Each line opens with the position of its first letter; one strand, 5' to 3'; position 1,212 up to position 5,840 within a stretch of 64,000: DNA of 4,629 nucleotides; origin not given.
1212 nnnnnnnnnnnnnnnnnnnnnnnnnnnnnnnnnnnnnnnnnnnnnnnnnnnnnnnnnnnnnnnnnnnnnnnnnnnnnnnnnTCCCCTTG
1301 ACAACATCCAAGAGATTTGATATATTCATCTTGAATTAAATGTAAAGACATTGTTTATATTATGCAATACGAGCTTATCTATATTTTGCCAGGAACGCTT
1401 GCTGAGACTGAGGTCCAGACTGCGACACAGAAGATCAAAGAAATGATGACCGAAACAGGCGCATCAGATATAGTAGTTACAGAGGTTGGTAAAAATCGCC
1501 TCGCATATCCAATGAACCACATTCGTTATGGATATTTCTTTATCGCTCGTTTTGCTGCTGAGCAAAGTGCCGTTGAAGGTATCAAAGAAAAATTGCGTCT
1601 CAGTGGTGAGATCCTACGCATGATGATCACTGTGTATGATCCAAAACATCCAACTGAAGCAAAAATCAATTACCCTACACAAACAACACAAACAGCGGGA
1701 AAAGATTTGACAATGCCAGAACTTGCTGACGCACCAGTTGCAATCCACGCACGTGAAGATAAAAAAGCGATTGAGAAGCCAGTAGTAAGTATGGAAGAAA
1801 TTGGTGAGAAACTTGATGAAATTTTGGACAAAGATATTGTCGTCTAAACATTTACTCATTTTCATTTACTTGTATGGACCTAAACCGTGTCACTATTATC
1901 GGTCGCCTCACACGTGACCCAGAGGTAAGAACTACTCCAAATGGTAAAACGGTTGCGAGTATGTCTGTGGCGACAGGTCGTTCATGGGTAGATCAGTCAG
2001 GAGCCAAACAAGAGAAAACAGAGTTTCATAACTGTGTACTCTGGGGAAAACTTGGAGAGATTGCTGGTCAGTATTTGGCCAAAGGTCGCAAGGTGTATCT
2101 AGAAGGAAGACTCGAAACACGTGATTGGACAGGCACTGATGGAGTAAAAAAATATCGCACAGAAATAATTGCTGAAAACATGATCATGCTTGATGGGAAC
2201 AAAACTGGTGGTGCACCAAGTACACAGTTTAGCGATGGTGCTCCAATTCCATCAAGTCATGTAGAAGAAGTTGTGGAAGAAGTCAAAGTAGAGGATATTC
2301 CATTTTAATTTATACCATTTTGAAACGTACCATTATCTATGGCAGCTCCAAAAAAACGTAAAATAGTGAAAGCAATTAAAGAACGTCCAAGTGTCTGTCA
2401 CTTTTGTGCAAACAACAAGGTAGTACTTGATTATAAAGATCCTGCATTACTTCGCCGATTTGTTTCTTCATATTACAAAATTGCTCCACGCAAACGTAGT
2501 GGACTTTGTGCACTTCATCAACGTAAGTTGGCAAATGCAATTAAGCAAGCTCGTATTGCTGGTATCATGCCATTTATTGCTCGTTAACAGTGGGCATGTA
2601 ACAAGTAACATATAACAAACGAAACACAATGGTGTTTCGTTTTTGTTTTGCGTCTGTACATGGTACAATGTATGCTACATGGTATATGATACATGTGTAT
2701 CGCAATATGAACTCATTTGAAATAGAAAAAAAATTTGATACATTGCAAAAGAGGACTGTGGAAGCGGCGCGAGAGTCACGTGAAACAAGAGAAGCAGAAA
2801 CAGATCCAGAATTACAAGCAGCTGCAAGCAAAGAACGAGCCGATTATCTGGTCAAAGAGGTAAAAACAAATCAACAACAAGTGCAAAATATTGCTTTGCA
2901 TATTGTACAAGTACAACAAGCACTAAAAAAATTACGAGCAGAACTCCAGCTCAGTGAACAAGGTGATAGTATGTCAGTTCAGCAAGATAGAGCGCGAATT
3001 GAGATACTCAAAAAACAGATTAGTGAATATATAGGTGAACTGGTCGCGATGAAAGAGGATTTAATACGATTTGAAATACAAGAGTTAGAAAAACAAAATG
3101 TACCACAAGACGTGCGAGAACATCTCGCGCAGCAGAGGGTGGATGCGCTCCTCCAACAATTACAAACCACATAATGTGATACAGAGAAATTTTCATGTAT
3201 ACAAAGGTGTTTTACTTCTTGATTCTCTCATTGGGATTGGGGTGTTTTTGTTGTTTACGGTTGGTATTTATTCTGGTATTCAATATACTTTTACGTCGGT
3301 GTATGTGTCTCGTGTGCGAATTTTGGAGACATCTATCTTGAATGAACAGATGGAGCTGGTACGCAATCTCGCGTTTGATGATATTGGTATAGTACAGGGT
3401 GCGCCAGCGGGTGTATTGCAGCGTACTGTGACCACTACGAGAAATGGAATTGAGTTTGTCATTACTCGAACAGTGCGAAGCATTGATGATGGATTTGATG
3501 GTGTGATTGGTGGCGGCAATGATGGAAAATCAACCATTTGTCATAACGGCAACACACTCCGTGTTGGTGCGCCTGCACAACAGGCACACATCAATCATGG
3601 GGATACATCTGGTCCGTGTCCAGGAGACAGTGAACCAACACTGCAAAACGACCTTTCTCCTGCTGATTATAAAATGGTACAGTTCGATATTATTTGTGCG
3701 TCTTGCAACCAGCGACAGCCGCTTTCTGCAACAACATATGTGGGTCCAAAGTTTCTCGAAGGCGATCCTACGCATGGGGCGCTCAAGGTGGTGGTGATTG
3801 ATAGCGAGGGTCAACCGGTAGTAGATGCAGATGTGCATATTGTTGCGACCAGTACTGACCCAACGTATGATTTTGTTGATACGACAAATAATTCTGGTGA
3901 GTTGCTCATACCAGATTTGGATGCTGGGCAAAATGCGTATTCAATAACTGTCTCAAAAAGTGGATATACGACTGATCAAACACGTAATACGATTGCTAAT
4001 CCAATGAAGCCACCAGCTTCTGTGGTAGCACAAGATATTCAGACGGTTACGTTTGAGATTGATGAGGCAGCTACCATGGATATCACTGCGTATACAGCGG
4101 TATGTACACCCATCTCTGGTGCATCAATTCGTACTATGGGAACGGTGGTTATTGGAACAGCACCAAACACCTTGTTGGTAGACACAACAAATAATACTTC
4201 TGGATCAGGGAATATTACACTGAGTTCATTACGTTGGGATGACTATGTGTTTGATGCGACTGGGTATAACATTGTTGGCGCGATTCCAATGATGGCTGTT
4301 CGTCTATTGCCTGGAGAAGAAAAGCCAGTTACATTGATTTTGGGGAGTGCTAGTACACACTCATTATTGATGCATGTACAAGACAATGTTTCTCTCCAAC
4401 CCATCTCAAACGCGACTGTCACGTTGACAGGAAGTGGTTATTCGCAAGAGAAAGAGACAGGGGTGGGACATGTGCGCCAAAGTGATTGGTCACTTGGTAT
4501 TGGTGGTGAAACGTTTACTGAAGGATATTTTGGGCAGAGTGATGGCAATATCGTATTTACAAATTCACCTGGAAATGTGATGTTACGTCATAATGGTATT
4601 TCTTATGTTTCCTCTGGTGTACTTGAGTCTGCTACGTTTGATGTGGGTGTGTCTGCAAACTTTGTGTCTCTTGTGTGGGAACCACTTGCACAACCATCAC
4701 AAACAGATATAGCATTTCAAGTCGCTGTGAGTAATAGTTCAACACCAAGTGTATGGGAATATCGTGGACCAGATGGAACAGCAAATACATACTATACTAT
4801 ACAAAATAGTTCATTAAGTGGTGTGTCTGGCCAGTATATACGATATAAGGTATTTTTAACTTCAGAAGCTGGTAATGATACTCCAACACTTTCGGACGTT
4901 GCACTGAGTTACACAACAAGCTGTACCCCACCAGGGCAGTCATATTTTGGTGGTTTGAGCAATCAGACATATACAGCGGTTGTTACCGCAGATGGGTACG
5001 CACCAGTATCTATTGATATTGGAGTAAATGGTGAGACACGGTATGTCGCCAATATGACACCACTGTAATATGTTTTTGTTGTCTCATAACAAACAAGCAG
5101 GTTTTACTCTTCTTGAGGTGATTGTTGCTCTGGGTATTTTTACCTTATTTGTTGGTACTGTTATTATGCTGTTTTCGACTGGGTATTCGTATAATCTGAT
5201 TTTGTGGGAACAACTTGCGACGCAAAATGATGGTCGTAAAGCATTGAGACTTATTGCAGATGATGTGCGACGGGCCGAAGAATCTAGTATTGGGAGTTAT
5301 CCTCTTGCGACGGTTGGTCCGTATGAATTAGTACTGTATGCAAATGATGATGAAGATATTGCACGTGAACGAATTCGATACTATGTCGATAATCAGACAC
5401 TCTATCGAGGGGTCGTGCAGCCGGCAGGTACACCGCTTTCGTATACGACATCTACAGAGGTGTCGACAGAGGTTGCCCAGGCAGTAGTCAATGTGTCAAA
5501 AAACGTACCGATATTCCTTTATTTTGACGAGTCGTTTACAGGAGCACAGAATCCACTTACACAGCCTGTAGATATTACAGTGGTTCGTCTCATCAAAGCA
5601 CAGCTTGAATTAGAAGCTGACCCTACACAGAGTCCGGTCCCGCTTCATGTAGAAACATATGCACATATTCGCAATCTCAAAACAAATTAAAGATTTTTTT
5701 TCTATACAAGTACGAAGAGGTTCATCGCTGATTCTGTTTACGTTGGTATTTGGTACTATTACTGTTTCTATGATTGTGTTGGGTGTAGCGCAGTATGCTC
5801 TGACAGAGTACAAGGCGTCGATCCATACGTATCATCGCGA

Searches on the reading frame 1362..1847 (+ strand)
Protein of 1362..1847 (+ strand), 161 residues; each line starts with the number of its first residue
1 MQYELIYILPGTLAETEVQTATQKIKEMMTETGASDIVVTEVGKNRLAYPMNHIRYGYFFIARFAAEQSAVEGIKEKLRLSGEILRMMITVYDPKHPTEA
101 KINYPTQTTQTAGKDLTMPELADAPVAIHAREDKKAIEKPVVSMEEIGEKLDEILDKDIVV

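Call 25: search_protein_families(library=pfam, proteins=[window:1362-1847:+], max_evalue=0.001)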
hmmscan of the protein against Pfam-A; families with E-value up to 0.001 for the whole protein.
window:1362-1847:+ (161 aa): 1 family
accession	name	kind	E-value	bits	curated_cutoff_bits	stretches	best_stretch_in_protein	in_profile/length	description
PF01250.22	Ribosomal_S6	-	2.5e-19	69.7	27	1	2-90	1-89/90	Ribosomal protein S6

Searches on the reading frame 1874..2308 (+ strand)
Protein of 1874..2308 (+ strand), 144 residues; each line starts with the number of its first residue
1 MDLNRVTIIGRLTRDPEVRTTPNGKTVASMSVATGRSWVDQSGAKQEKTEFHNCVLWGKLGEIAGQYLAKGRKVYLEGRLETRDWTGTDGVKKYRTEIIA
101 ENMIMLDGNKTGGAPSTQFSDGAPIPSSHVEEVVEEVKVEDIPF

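Call 25: search_protein_families(library=pfam, proteins=[window:1874-2308:+], max_evalue=0.001)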
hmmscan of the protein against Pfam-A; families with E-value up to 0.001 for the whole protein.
window:1874-2308:+ (144 aa): 1 family
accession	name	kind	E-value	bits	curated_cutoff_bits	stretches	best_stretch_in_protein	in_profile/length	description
PF00436.31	SSB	-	3.1e-38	130.4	26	1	3-106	1-104/104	Single-strand binding protein family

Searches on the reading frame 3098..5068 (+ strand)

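Call 7: search_protein_families(library=pfam, proteins=[window:3098-5068:+], max_evalue=0.001)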
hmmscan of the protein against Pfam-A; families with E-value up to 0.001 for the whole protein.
window:3098-5068:+ (656 aa): 1 family
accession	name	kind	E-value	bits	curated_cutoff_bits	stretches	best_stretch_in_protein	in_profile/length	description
PF13620.12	CarboxypepD_reg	-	2.5e-10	41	32.3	1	229-297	2-66/82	Carboxypeptidase regulatory-like domain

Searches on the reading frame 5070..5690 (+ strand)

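Call 25: search_protein_families(library=pfam, proteins=[window:5070-5690:+], max_evalue=0.001)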
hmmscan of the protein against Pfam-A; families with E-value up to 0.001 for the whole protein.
window:5070-5690:+ (206 aa): 1 family
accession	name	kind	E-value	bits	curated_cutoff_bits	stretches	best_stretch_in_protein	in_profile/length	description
PF07963.17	N_methyl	-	2.4e-07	30.5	21.2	1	7-31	2-26/27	Prokaryotic N-terminal methylation motif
